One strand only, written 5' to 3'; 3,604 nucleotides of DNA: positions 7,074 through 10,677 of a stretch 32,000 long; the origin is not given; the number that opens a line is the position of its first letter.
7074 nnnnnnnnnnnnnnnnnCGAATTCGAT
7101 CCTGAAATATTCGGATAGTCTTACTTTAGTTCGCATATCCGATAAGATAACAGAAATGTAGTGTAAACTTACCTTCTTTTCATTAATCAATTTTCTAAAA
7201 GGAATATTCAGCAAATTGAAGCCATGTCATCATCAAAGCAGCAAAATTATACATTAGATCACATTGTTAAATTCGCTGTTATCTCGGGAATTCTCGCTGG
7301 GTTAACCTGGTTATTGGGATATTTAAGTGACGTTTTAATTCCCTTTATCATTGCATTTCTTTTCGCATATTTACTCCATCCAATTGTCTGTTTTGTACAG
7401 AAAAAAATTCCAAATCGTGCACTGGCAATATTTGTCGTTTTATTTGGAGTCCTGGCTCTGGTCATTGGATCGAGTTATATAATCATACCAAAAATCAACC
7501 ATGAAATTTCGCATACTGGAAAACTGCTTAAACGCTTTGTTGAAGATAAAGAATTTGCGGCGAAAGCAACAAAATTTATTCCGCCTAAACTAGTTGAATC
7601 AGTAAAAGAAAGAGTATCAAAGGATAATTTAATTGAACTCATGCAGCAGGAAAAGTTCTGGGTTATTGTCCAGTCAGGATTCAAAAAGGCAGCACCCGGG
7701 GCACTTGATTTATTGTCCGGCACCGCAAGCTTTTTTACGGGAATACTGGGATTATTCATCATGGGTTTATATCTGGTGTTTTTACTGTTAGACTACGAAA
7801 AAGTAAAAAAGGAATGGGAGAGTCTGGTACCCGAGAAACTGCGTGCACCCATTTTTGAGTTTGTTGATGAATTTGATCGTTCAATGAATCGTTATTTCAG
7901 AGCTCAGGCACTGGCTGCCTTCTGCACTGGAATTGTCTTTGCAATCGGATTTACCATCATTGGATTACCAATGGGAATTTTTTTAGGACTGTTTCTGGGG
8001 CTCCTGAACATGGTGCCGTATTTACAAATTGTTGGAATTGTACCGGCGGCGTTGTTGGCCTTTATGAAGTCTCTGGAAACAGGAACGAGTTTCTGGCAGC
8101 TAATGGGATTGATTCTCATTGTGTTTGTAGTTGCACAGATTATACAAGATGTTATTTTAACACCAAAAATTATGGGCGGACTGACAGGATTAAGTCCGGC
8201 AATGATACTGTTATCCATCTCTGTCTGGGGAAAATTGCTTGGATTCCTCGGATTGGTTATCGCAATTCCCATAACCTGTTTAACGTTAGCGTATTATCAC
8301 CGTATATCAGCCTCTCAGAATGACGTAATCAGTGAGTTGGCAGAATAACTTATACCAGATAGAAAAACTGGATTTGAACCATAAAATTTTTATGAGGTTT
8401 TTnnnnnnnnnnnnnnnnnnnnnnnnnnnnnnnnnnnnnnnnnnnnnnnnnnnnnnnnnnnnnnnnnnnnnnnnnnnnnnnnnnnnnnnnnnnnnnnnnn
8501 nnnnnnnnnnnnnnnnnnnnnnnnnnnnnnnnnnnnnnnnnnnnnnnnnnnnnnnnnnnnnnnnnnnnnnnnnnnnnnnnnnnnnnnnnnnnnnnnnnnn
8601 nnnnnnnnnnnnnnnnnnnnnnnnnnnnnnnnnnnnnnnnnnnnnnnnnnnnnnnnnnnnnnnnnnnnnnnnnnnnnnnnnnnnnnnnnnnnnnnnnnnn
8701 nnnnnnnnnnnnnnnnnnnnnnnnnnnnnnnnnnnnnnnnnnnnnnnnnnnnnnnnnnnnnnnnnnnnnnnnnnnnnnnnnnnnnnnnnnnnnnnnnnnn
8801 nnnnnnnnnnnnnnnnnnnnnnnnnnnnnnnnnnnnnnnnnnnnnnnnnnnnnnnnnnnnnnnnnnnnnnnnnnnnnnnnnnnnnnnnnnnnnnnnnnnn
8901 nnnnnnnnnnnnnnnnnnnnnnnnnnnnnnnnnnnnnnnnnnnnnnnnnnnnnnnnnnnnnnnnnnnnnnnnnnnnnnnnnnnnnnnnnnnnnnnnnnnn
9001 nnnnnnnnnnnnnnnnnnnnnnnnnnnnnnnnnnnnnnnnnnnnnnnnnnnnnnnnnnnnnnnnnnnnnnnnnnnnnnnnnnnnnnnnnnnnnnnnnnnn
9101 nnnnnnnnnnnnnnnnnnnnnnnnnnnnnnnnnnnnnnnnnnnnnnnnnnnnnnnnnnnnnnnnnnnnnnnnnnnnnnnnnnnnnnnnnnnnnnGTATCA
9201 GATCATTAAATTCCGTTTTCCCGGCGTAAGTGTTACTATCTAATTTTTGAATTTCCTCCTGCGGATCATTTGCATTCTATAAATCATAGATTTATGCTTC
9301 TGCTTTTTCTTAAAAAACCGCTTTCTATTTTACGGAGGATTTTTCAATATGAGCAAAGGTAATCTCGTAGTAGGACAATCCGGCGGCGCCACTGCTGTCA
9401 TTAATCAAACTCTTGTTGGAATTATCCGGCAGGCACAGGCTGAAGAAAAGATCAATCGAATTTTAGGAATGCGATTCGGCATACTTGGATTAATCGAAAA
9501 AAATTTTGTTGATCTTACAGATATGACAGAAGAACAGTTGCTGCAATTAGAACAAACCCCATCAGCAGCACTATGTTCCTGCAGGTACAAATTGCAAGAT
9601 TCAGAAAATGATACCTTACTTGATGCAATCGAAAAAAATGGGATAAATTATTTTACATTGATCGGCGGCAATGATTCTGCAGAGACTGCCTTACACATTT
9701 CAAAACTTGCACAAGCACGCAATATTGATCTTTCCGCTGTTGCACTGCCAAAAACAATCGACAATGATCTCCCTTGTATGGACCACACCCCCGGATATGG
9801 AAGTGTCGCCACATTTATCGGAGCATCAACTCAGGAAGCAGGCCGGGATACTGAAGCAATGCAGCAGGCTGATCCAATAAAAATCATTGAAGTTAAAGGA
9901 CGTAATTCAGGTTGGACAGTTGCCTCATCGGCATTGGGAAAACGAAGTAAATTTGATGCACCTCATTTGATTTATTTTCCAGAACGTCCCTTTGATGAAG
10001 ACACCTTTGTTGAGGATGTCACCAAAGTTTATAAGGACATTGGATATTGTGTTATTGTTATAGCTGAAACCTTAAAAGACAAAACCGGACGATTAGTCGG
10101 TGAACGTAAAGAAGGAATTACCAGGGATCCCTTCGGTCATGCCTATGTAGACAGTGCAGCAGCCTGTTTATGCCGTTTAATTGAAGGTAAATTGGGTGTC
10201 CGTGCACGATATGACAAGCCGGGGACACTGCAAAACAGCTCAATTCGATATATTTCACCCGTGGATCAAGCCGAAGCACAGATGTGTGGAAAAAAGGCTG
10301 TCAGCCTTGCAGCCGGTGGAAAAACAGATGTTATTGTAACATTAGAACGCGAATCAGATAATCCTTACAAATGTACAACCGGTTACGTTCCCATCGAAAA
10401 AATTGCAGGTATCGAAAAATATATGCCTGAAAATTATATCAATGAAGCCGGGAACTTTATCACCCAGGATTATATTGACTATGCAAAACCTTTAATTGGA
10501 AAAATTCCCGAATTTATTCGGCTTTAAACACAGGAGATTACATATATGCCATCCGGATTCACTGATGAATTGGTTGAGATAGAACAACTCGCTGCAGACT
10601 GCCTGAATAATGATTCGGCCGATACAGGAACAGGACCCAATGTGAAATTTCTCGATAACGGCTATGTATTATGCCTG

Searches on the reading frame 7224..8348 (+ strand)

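Call 3: search_protein_families(library=pfam, proteins=[window:7224-8348:+], max_evalue=0.1)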
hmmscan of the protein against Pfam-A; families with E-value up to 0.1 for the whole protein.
window:7224-8348:+ (374 aa): 2 families
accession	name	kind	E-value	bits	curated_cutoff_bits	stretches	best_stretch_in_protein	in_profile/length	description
PF01594.21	AI-2E_transport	-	4e-48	164.7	34.3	1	19-359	6-324/327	AI-2E family transporter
PF11683.13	DUF3278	-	0.0045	17.5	26.6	1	41-94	38-92/130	Protein of unknown function (DUF3278)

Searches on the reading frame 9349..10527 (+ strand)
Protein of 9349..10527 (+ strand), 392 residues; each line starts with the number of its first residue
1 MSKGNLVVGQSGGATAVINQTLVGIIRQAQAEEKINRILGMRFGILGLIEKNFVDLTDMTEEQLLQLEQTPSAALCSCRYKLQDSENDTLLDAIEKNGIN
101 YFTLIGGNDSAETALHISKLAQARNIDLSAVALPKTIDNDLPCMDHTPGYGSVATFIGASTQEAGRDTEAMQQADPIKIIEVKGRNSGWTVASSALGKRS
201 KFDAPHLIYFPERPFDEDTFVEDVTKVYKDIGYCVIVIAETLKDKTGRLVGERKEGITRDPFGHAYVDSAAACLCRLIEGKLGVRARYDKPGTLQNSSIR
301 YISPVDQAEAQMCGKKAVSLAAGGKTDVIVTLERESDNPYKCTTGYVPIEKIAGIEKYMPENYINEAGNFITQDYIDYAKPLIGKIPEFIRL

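Call 78: search_protein_families(library=pfam, proteins=[window:9349-10527:+], max_evalue=0.001)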
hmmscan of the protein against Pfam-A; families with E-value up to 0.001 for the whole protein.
window:9349-10527:+ (392 aa): 1 family
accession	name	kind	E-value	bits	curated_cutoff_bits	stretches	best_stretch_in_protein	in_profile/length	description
PF00365.25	PFK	-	4e-44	151.5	30.9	1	6-320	2-276/277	Phosphofructokinase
